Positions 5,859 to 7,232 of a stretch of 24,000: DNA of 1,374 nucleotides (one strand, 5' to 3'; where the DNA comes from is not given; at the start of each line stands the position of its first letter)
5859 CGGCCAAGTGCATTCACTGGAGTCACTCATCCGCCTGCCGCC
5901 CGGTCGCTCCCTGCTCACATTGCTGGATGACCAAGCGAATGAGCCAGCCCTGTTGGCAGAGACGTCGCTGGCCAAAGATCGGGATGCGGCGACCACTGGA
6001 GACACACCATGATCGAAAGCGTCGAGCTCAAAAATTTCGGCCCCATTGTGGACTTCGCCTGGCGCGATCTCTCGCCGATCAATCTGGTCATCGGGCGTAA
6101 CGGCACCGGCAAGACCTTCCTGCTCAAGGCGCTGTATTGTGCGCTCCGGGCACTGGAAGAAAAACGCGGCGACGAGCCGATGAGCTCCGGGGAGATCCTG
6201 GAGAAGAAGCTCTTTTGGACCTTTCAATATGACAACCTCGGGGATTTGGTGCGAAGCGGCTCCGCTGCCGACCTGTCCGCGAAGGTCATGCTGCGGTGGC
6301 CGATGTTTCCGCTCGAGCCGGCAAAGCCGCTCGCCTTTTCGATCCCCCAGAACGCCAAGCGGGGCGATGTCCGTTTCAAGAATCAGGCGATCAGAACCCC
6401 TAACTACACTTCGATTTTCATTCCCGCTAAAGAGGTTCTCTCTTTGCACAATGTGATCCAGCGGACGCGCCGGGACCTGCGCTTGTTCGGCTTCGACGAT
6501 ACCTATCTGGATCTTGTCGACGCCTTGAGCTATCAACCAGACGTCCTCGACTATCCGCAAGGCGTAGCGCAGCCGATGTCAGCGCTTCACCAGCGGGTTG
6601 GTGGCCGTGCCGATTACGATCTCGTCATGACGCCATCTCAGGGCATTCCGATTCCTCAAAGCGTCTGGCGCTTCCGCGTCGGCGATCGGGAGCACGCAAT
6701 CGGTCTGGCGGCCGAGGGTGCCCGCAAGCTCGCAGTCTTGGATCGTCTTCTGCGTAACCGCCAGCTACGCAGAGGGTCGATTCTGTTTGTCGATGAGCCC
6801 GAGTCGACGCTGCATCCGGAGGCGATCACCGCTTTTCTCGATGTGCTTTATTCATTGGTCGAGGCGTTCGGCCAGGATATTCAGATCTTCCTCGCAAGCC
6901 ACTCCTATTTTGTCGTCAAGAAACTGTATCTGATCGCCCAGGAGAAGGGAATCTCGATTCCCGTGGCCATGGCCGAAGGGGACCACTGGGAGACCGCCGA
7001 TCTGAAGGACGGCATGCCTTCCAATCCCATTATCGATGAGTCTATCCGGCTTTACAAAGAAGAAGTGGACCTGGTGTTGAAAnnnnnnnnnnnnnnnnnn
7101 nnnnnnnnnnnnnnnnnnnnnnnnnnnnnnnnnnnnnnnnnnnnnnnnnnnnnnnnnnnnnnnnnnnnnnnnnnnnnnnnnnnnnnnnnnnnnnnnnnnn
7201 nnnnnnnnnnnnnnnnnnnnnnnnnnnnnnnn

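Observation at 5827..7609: ABC/AAA-type ATPase fused by a 4-nt overlap to a small PD-(D/E)xK-like protein: candidate undescribed defence module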

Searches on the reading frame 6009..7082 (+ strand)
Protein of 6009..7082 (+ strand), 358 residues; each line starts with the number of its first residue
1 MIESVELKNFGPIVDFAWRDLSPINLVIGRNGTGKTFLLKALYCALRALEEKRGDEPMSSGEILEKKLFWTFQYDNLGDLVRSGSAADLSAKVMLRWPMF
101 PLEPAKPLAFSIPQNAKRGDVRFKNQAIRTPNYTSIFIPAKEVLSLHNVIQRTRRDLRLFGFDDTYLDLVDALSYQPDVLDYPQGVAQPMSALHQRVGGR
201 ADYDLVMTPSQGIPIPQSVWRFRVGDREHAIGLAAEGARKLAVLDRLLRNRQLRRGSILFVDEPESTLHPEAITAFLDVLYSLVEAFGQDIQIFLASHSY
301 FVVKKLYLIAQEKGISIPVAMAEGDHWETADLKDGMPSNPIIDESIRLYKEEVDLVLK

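Call 3: search_protein_families(library=pfam, proteins=[window:6009-7082:+], max_evalue=1)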
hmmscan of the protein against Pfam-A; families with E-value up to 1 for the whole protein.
window:6009-7082:+ (358 aa): 16 families
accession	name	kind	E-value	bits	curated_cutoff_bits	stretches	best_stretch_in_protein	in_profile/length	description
PF13304.12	AAA_21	-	3.2e-19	70.6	27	1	24-303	1-303/304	AAA domain, putative AbiEii toxin, Type IV TA system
PF13175.12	AAA_15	-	1.4e-17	64.8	32.1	2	1-49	1-50/374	AAA ATPase domain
PF13476.12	AAA_23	-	0.00019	22.6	27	1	5-46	2-43/201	AAA domain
PF02463.25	SMC_N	-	0.00034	20.5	40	1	2-44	2-47/220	RecF/RecN/SMC N terminal domain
PF13401.12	AAA_22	-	0.00096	19.9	27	1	26-43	9-26/130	AAA domain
PF00005.33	ABC_tran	-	0.012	16.7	25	1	27-77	16-70/137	ABC transporter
PF11398.14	DUF2813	-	0.016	15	21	0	21-48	21-48/372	Protein of unknown function (DUF2813)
PF05970.20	PIF1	-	0.022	14.8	25.9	1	12-49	12-49/223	PIF1-like helicase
PF13191.12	AAA_16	-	0.023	15.6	32.6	1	23-46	25-48/167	AAA ATPase domain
PF13166.12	AAA_13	-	0.028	13.6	36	1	19-62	13-52/713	AAA domain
PF00004.35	AAA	-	0.05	14.5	21.2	0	26-46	2-22/131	ATPase family associated with various cellular activities (AAA)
PF13604.12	AAA_30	-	0.075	13.2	27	1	24-48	20-44/191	AAA domain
PF02562.22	PhoH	-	0.11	12.4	27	1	24-53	21-48/205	PhoH-like protein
PF25199.1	nSTAND_NTPase5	-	0.21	11.9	34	1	22-47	41-66/145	Novel STAND NTPase 5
PF24389.1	ORC-CDC6-like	-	0.23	10.6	27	0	26-53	36-63/571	ORC-CDC6-like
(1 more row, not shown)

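Call 4: search_protein_families(library=padloc, proteins=[window:6009-7082:+], max_evalue=1)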
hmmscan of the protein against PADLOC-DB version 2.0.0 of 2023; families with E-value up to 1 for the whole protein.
window:6009-7082:+ (358 aa): 151 families (the best 25 are shown)
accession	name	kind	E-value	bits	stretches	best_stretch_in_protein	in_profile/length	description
PDLC04214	HEC-02A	-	3.5e-123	409.2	1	1-356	1-336/338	-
PDLC04213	HEC-02A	-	3.6e-50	169.4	1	1-355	1-332/337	-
PDLC04146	HEC-02B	-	4.4e-29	99.6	1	1-314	1-294/344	-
PDLC02980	AriA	-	1.3e-21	75.9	2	163-303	166-303/304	-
PDLC02979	AriA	-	3.4e-18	64.6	2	1-53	1-54/373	-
PDLC02336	AbiLi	-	1.8e-16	58.7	2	1-48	1-48/340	AbiLi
PDLC02915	ATPase-Toprim_I-B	-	4.7e-15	53.4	2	1-75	2-74/623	-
PDLC03878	NsnB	-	6.8e-14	50.4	2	254-314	235-292/345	-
PDLC04033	PD-T4-4_A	-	1.2e-13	49.1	2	236-306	307-373/460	-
PDLC04611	PDC-M38A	-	6.5e-13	46.9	2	1-44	1-44/383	-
PDLC02981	AriAB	-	3e-12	44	2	2-58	3-59/694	-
PDLC04608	PDC-M38A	-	4.3e-12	44.4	2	2-43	5-46/367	-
PDLC04179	HEC-01A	-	1.6e-11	42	2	253-305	357-407/459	-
PDLC04244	PDC-M01A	-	1.6e-11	41.7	2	252-303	343-392/482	-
PDLC02358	Old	-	1.8e-11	41.6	2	249-304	278-330/578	Old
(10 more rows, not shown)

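Call 5: search_protein_families(library=ncbifam, proteins=[window:6009-7082:+], max_evalue=1)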
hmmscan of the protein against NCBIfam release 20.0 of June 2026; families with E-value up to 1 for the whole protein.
window:6009-7082:+ (358 aa): 33 families (the best 25 are shown)
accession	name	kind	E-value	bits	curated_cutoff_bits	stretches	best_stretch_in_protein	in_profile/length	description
NF038234.1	retron_eff_Eco8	equivalog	2e-13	49.9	250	2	2-75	3-75/679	retron Eco8 family effector endonuclease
NF047739.1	antiphage_MADS3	equivalog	3.9e-09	36.2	420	2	256-305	337-381/427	methylation-associated defense system AAA family ATPase MAD3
TIGR00611.2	recf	equivalog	2.1e-06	27.1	172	1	2-47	1-46/339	DNA replication/repair protein RecF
NF041760.1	PtuA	equivalog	3.7e-05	22.8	500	2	231-304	353-421/524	retron Ec78 anti-phage system effector ATPase PtuA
TIGR03410.1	urea_trans_UrtE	equivalog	0.00041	19.9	285.8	1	24-47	28-51/230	urea ABC transporter ATP-binding subunit UrtE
NF003034.1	PRK03918.1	equivalog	0.00046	18.3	700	1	2-47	3-48/878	DNA double-strand break repair ATPase Rad50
TIGR01166.1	cbiO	subfamily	0.00072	19.1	211.8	1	24-48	20-44/190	cobalt ABC transporter, ATP-binding protein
NF010068.0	PRK13548.1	equivalog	0.00095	18.3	261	1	24-48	33-57/261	heme ABC transporter ATP-binding protein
TIGR04435.1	restrict_AAA_1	hypoth_equivalog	0.012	14.4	300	1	255-303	418-470/568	restriction system-associated AAA family ATPase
NF040873.1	AztA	equivalog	0.014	15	220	0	26-46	22-42/191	zinc ABC transporter ATP-binding protein AztA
TIGR03269.1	met_CoM_red_A2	equivalog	0.015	13.8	517.1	1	246-306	176-235/530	methyl coenzyme M reductase system, component A2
TIGR00618.1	sbcc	subfamily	0.016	13.1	478.5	1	4-46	5-51/1043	exonuclease subunit SbcC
NF000355.4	ribo_prot_ABC_F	equivalog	0.021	13.7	380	1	27-46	33-52/499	ribosomal protection-like ABC-F family protein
TIGR03185.1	DNA_S_dndD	equivalog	0.021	13.3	245.85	1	2-46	3-52/650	DNA sulfur modification protein DndD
TIGR02673.1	FtsE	equivalog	0.024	14.3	264.85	0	26-48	32-54/214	cell division ATP-binding protein FtsE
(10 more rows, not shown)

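Call 43: search_solved_structures(query=window:6009-7082:+, max_evalue=0.01)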
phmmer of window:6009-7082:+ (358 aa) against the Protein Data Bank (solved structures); distinct sequences matched with E-value up to 0.01: 7.
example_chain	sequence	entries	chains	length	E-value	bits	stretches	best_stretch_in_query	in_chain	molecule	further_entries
23or_B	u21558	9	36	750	2.9e-05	26.5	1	2-53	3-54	Retron Eco8 OLD nuclease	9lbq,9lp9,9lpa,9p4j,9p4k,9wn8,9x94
6p74_A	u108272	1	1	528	0.0025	20.2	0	1-45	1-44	Putative ATP-dependent endonuclease of the OLD family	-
22bu_B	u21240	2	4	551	0.0028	20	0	230-303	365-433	AAA family ATPase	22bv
9kjx_B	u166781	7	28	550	0.003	19.9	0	230-304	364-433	AAA family ATPase | Retron I-A effector PtuA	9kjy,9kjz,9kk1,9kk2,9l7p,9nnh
9vkz_A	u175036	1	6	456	0.0048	19.2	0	230-304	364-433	Retron Ec78 probable ATPase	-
9vh1_D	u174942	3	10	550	0.0079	18.5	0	230-304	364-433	Retron Ec78 probable ATPase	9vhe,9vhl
9nnb_C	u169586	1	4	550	0.0079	18.5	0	230-304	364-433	Retron I-A effector PtuA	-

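Call 44: find_homologous_proteins(query=window:6009-7082:+, max_evalue=0.001)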
Query window:6009-7082:+ (358 aa): 2553 proteins with E <= 0.001 among 8000 candidates; the best 120 are listed.
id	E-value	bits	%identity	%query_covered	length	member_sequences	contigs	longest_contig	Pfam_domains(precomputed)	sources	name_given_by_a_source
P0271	1.3e-226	769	96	100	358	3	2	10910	PF13175.13,PF13304.13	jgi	jgi:energy-coupling factor transporter ATP-binding protein EcfA2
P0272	1.7e-214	730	92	100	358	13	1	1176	PF13175.13,PF13304.13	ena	-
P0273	2.9e-143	495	61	100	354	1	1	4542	PF13175.13,PF13304.13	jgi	jgi:energy-coupling factor transporter ATP-binding protein EcfA2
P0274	3.5e-139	482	63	100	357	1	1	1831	PF13175.13,PF13304.13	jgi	-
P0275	5.0e-138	478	61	100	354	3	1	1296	PF13175.13,PF02463.26,PF13304.13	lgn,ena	-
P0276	7.1e-136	471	63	100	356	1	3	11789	PF13175.13,PF13304.13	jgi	jgi:hypothetical protein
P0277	1.5e-128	447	67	87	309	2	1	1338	PF13175.13,PF13304.13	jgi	jgi:AAA domain, putative AbiEii toxin, Type IV TA system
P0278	3.7e-127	442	58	100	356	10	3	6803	PF13175.13,PF13304.13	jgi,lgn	-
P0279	2.5e-125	436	57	100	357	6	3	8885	PF13175.13,PF13304.13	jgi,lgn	-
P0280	1.0e-114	401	54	100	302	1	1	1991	PF13175.13,PF13304.13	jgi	jgi:hypothetical protein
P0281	6.0e-107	376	53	100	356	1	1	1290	PF13175.13,PF13304.13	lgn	-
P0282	2.1e-99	351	51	100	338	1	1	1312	PF13175.13,PF02463.26,PF13304.13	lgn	-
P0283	1.3e-95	339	51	100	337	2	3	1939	PF13175.13,PF02463.26,PF13304.13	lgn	-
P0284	8.8e-95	336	50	100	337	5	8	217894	PF13175.13,PF02463.26,PF13304.13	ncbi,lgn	-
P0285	2.4e-94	334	50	100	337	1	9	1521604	PF13175.13,PF02463.26,PF13304.13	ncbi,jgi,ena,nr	ncbi:MAG: AAA family ATPase [Lentisphaerae bacterium]|jgi:AAA15 family ATPase/GTPase|nr:AAA family A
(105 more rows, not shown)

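Call 56: predict_structure(alignment_id=A2)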
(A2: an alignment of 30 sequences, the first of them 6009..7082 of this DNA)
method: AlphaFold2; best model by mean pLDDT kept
length: 358 residues; sequences in the alignment: 30
mean_pLDDT: 86.9   pTM: 0.89
mean pLDDT of the five models: 86.9, 85.9, 85.6, 85.0, 82.6
residues with pLDDT >= 90: 164; 70-90: 176; 50-70: 18; < 50: 0
segments of 3 or more residues with pLDDT < 50: none
pLDDT, mean of each block of 10 residues (from residue 1): 95 93 96 91 93 75 90 79 81 92 93 82 84 88 76 76 87 84 87 88 78 77 90 82 91 93 89 92 92 95 95 97 90 90 76 67
secondary structure, 60 per line:
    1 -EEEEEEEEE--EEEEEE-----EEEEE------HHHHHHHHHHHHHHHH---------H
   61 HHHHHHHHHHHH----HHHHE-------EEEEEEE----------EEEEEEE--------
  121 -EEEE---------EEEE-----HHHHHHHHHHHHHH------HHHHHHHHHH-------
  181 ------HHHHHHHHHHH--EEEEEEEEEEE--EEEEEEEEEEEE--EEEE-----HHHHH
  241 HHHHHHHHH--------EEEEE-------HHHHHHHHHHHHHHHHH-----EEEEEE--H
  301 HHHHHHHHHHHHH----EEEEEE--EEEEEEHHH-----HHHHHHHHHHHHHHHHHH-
elements in order: E2-10 E13-18 E24-28 H35-50 H60-72 H77-80 E89-95 E106-112 E122-125 E135-138 H144-157 H164-173 H187-197 E200-210 E213-224 E227-230 H236-249 E258-262 H270-286 E292-297 H300-313 E318-323 E326-331 H340-357

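Call 59: fold_search(model_id=the predicted structure, library=pdb)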
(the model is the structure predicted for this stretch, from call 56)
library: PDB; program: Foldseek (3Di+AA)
matches with E <= 10: 1205; with E <= 0.001: 391
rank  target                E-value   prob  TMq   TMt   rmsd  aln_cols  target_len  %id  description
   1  8eea_B                8.9e-13  1.00  0.50  0.48  11.5       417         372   13  Structure of E.coli Septu (PtuAB) complex (released 2023-12-27)
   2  5h68_A                1.4e-12  1.00  0.55  0.59   7.5       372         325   12  Crystal structure of an engaged dimer of the Geobacillus stearothermophilus SMC head domain (released 2017-03-15)
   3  3qkt_B                3.6e-12  1.00  0.49  0.54   9.9       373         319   14  Rad50 ABC-ATPase with adjacent coiled-coil region in complex with AMP-PNP (released 2011-03-30)
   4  8eea_A                3.8e-12  1.00  0.51  0.49  11.4       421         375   13  Structure of E.coli Septu (PtuAB) complex (released 2023-12-27)
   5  8rod_A                4.3e-12  1.00  0.54  0.54   8.8       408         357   13  Human cohesin SMC1A-HD(shortCC-EQ)/RAD21-C complex - Open/closed P-loop conformation (released 2024-09-11)
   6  9n6b_B                6.1e-12  1.00  0.48  0.36  12.3       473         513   12  Structure of the retron IA complex with HNH nuclease in the "up" orientation (released 2025-04-23)
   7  8ro9_C                7.3e-12  1.00  0.51  0.55   8.0       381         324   14  Human cohesin SMC1A-HD(longCC-EQ)/RAD21-C complex - Open/closed P-loop conformation (released 2024-09-11)
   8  7q2x_B                8.2e-12  1.00  0.51  0.48  10.8       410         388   10  Cryo-EM structure of clamped S.cerevisiae condensin-DNA complex (Form I) (released 2022-03-23)
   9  5h68_B                8.7e-12  1.00  0.53  0.56   8.8       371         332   13  Crystal structure of an engaged dimer of the Geobacillus stearothermophilus SMC head domain (released 2017-03-15)
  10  8roa_C                9.8e-12  1.00  0.49  0.49  10.5       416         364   13  Human cohesin SMC1A-HD(longCC-EQ)/RAD21-C complex - ADP-bound conformation (released 2024-09-11)
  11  6p74                  9.8e-12  1.00  0.44  0.32  17.2       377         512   16  OLD nuclease from Thermus Scotoductus (released 2020-01-29)
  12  4i99_B                1.3e-11  1.00  0.51  0.55   8.7       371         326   12  Crystal structure of the SmcHead bound to the C-winged helix domain of ScpA (released 2013-01-30)
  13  4ncj_A                1.3e-11  1.00  0.48  0.54   9.6       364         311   14  Crystal Structure of Pyrococcus furiosis Rad50 R805E mutation with ADP Beryllium Flouride (released 2014-03-05)
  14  8ee4_C                1.3e-11  1.00  0.51  0.47  11.2       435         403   13  Structure of PtuA (released 2024-01-03)
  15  4ncj_B                1.5e-11  1.00  0.50  0.56   8.2       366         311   16  Crystal Structure of Pyrococcus furiosis Rad50 R805E mutation with ADP Beryllium Flouride (released 2014-03-05)
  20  8eea_C                2.4e-11  1.00  0.48  0.40  11.1       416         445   13  Structure of E.coli Septu (PtuAB) complex (released 2023-12-27)
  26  8eea_D                3.2e-11  1.00  0.48  0.39  12.2       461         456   13  Structure of E.coli Septu (PtuAB) complex (released 2023-12-27)
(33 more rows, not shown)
